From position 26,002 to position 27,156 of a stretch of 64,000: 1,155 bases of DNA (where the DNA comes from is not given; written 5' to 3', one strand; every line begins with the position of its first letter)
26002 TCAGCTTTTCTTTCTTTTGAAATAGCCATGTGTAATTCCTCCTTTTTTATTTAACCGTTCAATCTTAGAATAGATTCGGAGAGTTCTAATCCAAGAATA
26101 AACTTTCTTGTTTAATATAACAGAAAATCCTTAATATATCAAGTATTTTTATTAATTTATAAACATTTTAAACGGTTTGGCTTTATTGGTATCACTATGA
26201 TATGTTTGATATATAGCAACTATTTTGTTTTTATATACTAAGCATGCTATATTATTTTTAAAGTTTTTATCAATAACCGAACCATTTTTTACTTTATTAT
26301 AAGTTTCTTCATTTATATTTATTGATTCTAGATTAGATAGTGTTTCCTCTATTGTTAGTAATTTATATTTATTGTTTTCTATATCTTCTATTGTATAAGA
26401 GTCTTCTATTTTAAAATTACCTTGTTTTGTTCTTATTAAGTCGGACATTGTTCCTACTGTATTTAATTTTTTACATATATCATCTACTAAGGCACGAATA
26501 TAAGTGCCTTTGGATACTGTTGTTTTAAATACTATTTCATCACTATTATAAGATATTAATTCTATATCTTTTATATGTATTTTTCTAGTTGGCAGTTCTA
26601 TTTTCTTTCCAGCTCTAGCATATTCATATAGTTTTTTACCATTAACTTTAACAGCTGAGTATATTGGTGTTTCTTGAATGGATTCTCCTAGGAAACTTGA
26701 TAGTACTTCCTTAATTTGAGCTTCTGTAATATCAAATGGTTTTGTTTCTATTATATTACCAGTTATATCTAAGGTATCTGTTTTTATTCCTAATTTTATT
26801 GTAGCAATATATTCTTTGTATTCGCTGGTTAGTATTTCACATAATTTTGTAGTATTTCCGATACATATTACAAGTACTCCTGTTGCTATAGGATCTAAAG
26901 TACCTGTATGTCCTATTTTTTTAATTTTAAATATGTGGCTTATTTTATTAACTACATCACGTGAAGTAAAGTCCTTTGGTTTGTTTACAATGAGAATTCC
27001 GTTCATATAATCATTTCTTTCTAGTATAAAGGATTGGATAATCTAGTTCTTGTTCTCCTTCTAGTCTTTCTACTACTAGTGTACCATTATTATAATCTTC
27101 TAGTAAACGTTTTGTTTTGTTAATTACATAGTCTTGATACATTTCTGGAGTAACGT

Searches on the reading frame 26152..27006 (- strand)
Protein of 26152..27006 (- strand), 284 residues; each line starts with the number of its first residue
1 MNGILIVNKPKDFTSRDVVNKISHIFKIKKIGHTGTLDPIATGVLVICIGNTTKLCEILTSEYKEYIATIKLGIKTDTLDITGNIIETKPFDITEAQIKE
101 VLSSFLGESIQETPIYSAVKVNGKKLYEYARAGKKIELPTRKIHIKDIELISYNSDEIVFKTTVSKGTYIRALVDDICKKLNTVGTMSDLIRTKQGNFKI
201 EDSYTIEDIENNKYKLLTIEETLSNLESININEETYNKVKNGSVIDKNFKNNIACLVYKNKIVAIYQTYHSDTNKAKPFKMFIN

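Call 59: search_protein_families(library=pfam, proteins=[window:26152-27006:-], max_evalue=0.00001)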
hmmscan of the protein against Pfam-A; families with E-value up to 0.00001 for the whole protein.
window:26152-27006:- (284 aa): 2 families
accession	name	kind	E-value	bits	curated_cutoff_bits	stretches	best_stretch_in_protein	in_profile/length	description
PF01509.24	TruB_N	-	1.1e-56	191.8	27.3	1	24-170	2-149/149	TruB family pseudouridylate synthase (N terminal domain)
PF16198.10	TruB_C_2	-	1.5e-07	31.9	29.3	1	171-214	1-44/66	tRNA pseudouridylate synthase B C-terminal domain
